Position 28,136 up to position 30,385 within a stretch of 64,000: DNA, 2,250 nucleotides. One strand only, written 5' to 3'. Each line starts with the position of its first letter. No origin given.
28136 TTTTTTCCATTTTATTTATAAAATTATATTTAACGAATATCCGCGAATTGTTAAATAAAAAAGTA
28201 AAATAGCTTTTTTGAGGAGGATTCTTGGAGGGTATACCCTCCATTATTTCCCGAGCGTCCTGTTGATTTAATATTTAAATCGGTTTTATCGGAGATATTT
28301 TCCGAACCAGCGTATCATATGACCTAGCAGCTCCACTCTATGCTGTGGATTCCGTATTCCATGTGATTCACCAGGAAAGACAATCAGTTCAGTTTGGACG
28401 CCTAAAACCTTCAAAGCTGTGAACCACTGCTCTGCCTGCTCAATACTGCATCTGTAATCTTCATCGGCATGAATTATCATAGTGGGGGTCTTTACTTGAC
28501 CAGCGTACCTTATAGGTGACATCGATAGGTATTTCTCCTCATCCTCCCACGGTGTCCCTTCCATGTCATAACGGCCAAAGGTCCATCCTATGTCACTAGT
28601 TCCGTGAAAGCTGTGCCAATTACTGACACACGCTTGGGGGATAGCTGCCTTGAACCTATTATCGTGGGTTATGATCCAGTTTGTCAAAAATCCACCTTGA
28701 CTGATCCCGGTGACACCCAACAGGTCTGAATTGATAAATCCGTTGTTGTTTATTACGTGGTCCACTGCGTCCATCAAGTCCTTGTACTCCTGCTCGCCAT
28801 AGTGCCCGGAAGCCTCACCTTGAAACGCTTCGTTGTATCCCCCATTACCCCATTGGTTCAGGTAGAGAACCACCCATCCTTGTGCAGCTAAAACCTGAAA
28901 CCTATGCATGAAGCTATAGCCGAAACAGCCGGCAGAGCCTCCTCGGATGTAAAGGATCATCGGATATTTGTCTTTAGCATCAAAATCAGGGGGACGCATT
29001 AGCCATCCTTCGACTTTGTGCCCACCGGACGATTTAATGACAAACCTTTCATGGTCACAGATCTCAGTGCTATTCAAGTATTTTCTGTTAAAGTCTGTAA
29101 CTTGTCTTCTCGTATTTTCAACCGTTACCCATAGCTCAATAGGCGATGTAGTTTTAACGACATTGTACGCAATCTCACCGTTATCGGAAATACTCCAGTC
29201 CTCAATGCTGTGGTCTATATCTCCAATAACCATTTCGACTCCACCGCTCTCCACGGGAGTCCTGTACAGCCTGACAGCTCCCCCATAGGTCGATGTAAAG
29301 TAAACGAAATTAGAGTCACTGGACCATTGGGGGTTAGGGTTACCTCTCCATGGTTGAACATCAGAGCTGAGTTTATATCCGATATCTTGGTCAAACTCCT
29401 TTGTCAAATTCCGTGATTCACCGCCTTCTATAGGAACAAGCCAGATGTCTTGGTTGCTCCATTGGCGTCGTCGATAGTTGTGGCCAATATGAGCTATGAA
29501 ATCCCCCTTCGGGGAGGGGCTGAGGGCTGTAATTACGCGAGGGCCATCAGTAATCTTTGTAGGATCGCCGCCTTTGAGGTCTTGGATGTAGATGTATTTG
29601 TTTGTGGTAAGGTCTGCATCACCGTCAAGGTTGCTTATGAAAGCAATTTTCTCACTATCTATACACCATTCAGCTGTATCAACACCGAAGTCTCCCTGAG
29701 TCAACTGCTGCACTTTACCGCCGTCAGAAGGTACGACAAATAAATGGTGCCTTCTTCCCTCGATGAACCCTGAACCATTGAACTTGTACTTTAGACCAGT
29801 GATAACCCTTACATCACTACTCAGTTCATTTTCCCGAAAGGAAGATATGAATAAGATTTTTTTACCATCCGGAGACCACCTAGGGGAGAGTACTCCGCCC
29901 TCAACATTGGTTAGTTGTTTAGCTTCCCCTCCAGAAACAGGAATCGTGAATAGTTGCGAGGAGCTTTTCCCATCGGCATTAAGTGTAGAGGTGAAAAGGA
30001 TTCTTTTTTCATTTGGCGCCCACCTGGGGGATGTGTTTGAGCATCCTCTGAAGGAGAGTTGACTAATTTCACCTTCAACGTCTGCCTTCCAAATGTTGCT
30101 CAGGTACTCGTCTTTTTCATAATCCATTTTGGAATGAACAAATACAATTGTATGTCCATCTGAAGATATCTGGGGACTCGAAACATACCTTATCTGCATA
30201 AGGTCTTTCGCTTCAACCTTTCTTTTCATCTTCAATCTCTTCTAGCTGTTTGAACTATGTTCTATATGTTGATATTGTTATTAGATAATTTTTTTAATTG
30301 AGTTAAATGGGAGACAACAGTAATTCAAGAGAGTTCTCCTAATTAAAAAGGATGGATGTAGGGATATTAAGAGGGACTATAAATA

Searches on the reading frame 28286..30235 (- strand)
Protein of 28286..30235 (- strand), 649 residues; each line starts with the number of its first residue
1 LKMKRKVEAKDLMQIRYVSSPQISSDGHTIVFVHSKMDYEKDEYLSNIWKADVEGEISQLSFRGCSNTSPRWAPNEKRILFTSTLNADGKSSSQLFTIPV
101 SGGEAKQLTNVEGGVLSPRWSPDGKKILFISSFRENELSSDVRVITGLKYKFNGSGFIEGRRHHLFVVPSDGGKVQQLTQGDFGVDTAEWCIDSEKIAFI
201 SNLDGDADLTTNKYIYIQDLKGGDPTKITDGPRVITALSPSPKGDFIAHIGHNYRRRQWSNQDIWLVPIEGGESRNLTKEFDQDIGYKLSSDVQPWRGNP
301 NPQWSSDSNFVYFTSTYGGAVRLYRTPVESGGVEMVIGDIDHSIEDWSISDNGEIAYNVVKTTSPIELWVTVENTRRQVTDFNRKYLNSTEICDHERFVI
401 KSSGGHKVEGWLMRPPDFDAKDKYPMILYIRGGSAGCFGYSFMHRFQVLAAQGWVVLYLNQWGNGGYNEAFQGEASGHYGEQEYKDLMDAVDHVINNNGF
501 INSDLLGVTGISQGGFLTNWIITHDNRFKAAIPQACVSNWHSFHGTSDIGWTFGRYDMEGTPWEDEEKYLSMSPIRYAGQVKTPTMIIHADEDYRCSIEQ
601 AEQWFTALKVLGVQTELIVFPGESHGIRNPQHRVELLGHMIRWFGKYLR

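Call 8: search_protein_families(library=pfam, proteins=[window:28286-30235:-], max_evalue=0.00001)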
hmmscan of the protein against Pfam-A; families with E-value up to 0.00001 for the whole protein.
window:28286-30235:- (649 aa): 5 families
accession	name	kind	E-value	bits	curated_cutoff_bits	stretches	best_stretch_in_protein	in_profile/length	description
PF00326.27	Peptidase_S9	-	1.2e-55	188.7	22.6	1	441-648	2-210/213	Prolyl oligopeptidase family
PF07676.18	PD40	-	1.6e-13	50.6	20.9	0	106-131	2-27/38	WD40-like Beta Propeller Repeat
PF00930.27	DPPIV_N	-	3.5e-08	33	22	0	163-246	260-342/354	Dipeptidyl peptidase IV (DPP IV) N-terminal region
PF01738.24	DLH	-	1.3e-06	28.6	21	1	447-633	35-194/217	Dienelactone hydrolase family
PF12146.15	Hydrolase_4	-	6.5e-06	26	27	0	578-627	187-234/239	Serine aminopeptidase, S33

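Call 70: search_solved_structures(query=window:28286-30235:-, max_evalue=1e-20)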
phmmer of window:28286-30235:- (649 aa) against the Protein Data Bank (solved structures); distinct sequences matched with E-value up to 1e-20: 8.
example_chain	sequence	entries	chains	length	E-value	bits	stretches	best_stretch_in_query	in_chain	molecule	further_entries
8wt1_A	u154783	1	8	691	1.9e-120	406.3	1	9-649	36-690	S9 family peptidase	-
5yzm_A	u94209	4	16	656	4.7e-80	272.8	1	11-647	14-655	Acyl-peptide hydrolase, putative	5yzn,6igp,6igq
5yzo_A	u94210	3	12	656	1.1e-79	271.6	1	11-647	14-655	Acyl-peptide hydrolase, putative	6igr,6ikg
7ep9_G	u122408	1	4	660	5.7e-69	236.2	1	134-649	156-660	S9 family peptidase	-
4hxe_B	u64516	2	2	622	7.9e-56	192.8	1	310-645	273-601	Putative uncharacterized protein PH0594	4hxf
4hxg_A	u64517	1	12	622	1.9e-55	191.5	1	310-645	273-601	Putative uncharacterized protein PH0594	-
5yp1_A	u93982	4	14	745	1.5e-25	92.7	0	410-631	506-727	Dipeptidyl aminopeptidase 4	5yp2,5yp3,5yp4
7px8_A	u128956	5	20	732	1.8e-22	82.5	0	405-644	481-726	Acylamino-acid-releasing enzyme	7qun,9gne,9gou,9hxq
